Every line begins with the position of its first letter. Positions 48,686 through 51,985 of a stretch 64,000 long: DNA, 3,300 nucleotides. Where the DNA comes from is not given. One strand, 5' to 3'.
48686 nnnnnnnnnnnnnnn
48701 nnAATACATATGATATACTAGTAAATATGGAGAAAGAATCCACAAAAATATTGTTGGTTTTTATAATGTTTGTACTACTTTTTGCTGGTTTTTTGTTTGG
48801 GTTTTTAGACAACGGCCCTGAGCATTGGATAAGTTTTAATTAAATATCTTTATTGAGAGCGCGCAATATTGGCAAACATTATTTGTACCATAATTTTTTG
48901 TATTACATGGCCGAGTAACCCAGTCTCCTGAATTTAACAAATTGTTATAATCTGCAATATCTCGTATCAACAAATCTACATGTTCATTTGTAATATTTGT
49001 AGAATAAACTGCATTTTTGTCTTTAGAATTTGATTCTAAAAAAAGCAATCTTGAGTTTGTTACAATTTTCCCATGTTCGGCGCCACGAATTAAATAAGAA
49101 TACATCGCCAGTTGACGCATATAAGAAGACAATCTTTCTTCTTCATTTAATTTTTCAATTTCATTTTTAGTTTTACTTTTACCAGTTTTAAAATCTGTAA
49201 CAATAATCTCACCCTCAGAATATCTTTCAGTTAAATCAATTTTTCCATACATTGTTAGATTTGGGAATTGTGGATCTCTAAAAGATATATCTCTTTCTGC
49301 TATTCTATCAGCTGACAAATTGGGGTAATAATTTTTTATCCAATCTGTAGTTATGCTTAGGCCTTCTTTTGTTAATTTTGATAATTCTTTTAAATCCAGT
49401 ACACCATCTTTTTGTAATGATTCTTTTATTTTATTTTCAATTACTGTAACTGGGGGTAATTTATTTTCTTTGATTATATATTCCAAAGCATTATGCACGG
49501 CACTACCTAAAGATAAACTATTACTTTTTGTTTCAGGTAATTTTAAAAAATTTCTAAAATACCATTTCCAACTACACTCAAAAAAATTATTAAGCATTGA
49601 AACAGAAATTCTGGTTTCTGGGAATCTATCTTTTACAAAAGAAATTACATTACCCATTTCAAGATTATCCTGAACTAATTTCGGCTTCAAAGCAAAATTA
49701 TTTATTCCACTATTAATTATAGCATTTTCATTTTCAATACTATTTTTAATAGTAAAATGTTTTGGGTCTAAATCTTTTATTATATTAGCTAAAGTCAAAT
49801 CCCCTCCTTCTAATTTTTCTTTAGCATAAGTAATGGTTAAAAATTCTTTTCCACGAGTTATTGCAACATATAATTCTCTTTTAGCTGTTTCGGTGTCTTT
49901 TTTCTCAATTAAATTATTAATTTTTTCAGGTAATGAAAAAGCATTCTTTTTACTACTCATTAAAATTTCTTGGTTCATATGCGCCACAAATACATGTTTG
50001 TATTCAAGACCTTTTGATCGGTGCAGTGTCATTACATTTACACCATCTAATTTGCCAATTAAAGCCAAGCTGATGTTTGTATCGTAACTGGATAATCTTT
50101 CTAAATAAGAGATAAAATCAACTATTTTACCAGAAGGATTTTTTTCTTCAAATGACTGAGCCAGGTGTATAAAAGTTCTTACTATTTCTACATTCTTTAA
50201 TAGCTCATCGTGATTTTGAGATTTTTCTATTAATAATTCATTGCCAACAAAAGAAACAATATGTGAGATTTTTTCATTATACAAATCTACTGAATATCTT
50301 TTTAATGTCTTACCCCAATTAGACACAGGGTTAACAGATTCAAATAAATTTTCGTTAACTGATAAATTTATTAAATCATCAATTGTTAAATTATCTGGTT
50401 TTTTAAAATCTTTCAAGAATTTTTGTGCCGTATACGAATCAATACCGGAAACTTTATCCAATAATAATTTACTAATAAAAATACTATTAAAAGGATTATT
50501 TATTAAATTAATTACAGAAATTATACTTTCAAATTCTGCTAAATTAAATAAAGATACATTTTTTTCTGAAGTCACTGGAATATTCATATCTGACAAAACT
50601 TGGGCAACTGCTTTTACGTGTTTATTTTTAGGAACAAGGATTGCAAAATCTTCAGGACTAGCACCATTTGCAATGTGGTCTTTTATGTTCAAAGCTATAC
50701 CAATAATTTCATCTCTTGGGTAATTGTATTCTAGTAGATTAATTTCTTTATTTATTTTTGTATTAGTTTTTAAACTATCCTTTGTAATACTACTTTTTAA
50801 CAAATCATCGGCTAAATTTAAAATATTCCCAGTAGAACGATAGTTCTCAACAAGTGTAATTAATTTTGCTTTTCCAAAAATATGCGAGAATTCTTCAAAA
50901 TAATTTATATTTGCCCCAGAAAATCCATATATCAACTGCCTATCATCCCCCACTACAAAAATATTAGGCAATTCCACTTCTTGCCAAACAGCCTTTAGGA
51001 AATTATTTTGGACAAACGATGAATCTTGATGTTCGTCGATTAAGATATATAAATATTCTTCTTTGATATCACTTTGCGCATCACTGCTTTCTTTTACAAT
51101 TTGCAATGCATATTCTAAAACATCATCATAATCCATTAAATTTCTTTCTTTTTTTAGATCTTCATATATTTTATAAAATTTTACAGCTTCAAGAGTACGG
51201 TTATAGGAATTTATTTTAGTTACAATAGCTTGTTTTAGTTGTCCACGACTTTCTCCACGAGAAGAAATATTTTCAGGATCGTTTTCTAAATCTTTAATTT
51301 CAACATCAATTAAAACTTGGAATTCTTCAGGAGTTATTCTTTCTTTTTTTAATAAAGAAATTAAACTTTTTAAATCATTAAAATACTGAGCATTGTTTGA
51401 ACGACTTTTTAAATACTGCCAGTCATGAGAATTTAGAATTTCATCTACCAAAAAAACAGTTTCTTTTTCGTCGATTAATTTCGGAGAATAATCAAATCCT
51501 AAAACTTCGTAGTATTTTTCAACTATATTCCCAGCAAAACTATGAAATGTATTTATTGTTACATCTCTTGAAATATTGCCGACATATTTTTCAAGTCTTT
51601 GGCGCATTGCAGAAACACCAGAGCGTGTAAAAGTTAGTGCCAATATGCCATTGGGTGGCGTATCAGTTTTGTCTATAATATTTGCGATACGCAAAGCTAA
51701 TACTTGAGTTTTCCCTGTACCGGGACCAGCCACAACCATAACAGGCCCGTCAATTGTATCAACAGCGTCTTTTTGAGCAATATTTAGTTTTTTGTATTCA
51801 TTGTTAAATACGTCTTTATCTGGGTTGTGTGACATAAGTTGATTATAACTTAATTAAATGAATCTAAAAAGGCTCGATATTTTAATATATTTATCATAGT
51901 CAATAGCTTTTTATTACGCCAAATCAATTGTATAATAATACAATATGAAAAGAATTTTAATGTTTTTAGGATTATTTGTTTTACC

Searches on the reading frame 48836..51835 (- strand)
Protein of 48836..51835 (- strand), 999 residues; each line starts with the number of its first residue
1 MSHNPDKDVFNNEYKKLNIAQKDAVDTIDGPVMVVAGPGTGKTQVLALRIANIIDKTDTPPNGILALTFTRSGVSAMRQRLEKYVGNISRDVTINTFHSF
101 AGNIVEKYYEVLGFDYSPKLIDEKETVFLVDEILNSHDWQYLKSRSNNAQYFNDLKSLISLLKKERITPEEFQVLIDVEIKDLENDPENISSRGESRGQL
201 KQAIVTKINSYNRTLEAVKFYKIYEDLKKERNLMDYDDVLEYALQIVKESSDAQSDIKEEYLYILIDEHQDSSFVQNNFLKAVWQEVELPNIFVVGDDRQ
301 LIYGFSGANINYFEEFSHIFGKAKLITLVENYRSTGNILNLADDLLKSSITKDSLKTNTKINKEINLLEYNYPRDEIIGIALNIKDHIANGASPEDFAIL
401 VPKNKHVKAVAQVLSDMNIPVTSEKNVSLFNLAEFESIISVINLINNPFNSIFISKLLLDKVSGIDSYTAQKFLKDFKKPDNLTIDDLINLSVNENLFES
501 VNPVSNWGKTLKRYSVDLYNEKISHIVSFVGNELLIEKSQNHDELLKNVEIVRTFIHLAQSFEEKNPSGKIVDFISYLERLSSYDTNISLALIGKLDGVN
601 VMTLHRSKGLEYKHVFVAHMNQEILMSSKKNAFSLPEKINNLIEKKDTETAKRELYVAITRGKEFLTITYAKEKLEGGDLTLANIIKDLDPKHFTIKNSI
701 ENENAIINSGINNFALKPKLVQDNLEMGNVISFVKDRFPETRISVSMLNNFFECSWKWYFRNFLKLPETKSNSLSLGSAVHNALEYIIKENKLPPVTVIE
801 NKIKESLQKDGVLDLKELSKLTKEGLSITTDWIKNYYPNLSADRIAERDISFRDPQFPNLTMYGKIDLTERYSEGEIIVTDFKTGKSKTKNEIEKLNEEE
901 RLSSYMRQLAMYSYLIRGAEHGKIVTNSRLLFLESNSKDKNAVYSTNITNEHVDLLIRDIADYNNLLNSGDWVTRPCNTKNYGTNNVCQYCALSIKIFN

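Call 68: search_protein_families(library=pfam, proteins=[window:48836-51835:-], max_evalue=0.001)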
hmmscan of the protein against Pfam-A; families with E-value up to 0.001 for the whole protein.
window:48836-51835:- (999 aa): 5 families
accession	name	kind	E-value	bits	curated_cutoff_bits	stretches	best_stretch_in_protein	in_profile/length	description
PF00580.27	UvrD-helicase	-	7.7e-58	196.7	23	1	17-318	1-268/271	UvrD/REP helicase N-terminal domain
PF13361.12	UvrD_C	-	1.5e-36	127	25.6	1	326-672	1-349/350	UvrD-like helicase C-terminal domain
PF12705.13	PDDEXK_1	-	5.3e-20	72.8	22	1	742-993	1-242/247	PD-(D/E)XK nuclease superfamily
PF13245.12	AAA_19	-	4.3e-19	69.5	25.1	1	21-305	1-133/134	AAA domain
PF13538.12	UvrD_C_2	-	2.5e-06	27.7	27.4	0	601-621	4-24/52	UvrD-like helicase C-terminal domain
